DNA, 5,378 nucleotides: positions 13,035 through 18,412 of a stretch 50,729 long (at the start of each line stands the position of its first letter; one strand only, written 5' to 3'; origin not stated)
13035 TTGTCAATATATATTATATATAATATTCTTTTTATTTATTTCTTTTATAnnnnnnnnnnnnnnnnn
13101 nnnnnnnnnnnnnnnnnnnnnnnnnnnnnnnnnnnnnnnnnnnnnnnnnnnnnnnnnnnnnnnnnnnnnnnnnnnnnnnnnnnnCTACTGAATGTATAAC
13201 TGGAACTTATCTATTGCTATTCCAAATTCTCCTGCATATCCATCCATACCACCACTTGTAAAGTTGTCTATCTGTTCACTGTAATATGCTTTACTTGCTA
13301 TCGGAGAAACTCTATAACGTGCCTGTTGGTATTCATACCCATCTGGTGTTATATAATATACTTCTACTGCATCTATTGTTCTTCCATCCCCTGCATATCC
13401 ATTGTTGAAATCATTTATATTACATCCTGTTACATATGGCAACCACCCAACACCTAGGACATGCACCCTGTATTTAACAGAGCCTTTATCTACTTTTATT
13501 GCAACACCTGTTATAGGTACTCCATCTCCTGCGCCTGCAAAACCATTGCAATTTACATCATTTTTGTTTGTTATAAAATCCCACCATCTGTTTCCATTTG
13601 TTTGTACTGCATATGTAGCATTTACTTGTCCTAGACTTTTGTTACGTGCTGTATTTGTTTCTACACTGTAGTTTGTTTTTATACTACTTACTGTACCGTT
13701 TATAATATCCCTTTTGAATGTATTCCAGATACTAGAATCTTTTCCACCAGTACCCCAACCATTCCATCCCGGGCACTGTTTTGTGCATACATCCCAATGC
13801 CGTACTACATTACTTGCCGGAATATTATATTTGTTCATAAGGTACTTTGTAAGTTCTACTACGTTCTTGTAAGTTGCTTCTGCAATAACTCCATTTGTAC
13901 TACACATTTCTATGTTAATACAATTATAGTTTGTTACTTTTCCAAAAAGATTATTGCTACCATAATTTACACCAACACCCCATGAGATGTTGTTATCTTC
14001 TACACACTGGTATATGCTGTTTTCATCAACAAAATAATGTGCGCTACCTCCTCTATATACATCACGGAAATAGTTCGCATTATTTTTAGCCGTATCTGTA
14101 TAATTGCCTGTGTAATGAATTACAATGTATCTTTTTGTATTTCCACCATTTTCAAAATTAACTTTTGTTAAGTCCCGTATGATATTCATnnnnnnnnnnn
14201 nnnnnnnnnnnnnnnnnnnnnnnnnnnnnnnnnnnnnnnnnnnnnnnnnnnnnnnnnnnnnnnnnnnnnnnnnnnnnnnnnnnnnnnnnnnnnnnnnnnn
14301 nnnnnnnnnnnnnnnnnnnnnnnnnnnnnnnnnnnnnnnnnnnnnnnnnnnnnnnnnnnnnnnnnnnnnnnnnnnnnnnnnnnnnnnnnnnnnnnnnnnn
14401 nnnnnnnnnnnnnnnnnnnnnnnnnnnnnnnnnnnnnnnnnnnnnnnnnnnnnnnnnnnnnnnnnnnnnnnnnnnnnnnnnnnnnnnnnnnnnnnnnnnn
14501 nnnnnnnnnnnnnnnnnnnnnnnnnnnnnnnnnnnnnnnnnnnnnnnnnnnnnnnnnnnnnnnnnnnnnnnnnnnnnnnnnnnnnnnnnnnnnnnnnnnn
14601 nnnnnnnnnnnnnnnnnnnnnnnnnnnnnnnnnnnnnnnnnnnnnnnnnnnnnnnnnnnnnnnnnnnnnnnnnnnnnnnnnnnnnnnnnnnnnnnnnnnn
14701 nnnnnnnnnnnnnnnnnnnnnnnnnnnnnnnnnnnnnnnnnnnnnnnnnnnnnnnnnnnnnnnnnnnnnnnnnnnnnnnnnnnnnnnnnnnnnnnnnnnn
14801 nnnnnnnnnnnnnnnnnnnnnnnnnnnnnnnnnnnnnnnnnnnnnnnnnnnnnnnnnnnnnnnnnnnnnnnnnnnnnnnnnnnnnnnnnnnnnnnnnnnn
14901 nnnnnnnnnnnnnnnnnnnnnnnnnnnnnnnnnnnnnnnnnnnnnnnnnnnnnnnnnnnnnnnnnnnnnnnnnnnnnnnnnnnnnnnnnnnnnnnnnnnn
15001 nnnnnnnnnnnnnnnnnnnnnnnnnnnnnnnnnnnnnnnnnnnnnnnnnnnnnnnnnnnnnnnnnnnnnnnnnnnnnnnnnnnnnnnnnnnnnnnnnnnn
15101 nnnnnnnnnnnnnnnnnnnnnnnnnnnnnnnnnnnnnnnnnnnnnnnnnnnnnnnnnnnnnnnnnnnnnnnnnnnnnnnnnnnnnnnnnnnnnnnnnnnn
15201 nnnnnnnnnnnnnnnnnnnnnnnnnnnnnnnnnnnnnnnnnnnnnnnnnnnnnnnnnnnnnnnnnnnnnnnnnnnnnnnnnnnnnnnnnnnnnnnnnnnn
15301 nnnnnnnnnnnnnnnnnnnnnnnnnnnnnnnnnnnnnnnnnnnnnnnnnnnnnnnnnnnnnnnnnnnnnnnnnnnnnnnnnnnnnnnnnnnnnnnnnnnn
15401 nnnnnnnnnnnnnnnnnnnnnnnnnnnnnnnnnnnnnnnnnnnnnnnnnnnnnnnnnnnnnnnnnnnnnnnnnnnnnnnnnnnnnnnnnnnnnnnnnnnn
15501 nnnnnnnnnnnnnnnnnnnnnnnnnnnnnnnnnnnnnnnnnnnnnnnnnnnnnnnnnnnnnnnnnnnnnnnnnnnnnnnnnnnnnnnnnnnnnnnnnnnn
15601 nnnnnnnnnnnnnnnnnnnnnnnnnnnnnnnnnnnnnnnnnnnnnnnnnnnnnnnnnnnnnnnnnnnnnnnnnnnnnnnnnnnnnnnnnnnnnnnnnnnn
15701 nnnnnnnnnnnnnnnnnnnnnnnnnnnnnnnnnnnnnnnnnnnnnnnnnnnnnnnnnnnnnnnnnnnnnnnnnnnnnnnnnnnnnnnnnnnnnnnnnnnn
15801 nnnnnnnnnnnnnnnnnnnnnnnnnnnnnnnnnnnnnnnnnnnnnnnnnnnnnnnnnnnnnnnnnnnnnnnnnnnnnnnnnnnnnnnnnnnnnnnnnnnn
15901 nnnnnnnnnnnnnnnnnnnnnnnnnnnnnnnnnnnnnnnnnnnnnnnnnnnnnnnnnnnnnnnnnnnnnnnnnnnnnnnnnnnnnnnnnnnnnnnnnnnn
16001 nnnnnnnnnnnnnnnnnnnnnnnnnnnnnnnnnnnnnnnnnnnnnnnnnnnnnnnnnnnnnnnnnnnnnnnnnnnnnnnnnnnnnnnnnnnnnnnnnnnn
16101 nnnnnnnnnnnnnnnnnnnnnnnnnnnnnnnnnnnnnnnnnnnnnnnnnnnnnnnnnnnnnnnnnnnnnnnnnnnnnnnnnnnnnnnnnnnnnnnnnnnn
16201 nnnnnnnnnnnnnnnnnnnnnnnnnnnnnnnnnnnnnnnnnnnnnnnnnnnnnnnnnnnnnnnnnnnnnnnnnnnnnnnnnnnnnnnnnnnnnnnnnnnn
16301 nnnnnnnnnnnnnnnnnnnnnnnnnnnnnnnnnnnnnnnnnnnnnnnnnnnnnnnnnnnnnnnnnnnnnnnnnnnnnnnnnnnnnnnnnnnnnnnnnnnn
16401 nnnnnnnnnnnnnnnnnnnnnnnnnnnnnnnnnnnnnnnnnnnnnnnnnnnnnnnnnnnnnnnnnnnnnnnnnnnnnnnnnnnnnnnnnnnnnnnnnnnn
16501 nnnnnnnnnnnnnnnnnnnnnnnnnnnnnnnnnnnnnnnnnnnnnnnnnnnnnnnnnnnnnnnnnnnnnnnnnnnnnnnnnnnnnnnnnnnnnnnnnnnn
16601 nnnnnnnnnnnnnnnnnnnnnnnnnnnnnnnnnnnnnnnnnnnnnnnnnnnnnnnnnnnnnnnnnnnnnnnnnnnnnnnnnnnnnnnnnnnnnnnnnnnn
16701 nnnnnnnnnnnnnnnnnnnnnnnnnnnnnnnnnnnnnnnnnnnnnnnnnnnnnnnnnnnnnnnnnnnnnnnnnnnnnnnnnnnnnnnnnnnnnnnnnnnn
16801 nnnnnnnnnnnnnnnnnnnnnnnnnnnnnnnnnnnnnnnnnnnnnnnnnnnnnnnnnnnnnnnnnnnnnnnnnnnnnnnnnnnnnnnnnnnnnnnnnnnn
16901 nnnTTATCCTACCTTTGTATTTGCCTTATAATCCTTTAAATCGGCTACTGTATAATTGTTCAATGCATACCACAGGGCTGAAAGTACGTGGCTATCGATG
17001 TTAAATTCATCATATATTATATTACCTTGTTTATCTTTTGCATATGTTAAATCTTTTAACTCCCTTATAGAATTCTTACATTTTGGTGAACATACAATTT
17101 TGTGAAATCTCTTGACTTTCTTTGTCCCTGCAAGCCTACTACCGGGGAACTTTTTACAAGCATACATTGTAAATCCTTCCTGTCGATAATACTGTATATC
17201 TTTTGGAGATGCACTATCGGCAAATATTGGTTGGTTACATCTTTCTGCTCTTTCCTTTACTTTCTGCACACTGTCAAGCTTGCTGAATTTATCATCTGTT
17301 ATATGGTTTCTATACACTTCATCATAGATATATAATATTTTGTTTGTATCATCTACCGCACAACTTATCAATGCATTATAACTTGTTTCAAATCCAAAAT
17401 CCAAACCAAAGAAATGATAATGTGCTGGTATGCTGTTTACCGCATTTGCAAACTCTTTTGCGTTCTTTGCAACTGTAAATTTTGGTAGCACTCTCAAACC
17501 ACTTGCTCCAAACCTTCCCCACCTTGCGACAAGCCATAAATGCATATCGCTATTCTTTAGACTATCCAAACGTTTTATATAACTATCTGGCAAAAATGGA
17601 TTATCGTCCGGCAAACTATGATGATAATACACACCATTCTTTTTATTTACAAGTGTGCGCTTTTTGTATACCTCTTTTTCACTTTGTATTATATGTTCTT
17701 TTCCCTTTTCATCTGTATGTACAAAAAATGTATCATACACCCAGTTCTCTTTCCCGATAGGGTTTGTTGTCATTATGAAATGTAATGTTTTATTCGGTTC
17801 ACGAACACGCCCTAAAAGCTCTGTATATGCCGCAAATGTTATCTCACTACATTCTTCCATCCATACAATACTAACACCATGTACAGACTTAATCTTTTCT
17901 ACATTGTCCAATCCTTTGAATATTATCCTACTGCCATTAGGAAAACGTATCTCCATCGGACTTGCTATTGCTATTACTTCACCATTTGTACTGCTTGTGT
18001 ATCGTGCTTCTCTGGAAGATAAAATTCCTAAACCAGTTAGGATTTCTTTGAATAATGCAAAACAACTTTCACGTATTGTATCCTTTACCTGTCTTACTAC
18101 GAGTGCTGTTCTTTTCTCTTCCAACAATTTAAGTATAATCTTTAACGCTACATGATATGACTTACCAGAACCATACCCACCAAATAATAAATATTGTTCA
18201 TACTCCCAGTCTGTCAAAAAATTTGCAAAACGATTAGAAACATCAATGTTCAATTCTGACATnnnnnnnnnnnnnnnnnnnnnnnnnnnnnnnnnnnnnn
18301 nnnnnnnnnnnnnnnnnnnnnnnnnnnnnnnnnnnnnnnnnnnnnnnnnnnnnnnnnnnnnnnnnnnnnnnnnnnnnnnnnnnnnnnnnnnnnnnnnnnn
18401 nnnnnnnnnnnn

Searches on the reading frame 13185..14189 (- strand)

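Call 36: search_protein_families(library=phrogs, proteins=[window:13185-14189:-], max_evalue=0.00001)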
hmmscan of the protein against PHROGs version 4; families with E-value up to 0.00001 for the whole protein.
window:13185-14189:- (334 aa): 17 families
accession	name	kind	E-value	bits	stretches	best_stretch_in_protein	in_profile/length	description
phrog_3393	-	lysis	6.5e-41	142.2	1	18-333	22-336/342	endolysin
phrog_1794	-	lysis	5.6e-31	109.2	1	13-204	50-244/336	amidase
phrog_670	-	lysis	6.9e-31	108.8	1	15-201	108-277/596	endolysin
phrog_833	-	lysis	5.2e-29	102.8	1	16-279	27-285/294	endolysin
phrog_3088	-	lysis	8.2e-29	102.1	1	16-198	21-185/248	amidase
phrog_9611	-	lysis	4.1e-24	86.5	1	19-209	23-214/246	endolysin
phrog_22474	-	lysis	4.2e-24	86.3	1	176-333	164-318/324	endolysin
phrog_2338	-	lysis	7.9e-24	85.7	1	2-168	11-175/346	endolysin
phrog_1493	-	lysis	1.7e-20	74.6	1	17-184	32-182/394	endolysin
phrog_19265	-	unknown function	3.2e-20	74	1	14-140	19-141/293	-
phrog_5182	-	lysis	8.6e-15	56.1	1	10-135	26-162/321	endolysin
phrog_18955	-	unknown function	2.4e-12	47.2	1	13-141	290-417/483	-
phrog_7698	-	lysis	5.9e-10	40.4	1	10-150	16-148/316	endolysin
phrog_1110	-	lysis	1.7e-08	35.2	1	5-141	6-144/301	endolysin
phrog_8164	-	lysis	2.4e-07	31.4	1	20-146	27-153/320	endolysin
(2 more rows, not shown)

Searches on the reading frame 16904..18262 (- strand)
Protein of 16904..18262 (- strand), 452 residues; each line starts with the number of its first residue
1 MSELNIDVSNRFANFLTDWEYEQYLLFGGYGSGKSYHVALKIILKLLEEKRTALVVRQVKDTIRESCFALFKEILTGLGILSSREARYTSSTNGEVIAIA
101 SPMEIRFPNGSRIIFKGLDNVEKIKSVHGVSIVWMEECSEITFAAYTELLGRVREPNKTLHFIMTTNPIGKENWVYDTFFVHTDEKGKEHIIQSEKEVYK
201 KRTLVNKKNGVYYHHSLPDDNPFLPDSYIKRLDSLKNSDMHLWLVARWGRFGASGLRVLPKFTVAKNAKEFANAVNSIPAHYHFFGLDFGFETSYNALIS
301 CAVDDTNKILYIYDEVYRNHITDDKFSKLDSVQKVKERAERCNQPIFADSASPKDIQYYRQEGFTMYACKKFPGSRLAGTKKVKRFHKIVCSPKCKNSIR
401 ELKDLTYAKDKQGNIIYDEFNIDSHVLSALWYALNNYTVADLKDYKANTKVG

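Call 8: search_protein_families(library=phrogs, proteins=[window:16904-18262:-], max_evalue=0.01)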
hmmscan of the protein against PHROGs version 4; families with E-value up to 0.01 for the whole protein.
window:16904-18262:- (452 aa): 9 families
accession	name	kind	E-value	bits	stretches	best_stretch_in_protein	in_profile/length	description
phrog_2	-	head and packaging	1.1e-46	161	1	24-443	280-599/807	terminase large subunit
phrog_3717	-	head and packaging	1.4e-45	157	2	3-185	6-182/277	terminase large subunit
phrog_5653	-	head and packaging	1.2e-23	84.9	1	277-442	25-185/199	terminase large subunit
phrog_6672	-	head and packaging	6.2e-16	59.3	1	307-439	4-131/145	terminase large subunit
phrog_979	-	head and packaging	1.7e-11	44.5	1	21-179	165-314/642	terminase large subunit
phrog_8711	-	head and packaging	4.8e-07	30.8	1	27-80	31-85/89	terminase large subunit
phrog_22023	-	unknown function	2.8e-05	25.4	1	197-319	36-149/153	-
phrog_18557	-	head and packaging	0.00076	20.5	1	368-437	3-73/88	terminase large subunit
phrog_9526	-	head and packaging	0.0019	18.7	1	28-186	32-182/280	terminase large subunit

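Call 9: search_protein_families(library=pfam, proteins=[window:16904-18262:-], max_evalue=0.01)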
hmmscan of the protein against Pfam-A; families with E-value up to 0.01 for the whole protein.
window:16904-18262:- (452 aa): 3 families
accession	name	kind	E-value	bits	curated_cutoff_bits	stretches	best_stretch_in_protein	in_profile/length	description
PF04466.19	Terminase_3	-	6.6e-56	189.5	23.2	1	25-249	6-200/201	Phage terminase large subunit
PF17288.8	Terminase_3C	-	2.1e-33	116.3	26.7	1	288-435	1-154/155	Terminase RNAseH like domain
PF03237.21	Terminase_6N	-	7.5e-11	42.5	22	1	27-202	3-162/215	Terminase large subunit, T4likevirus-type, N-terminal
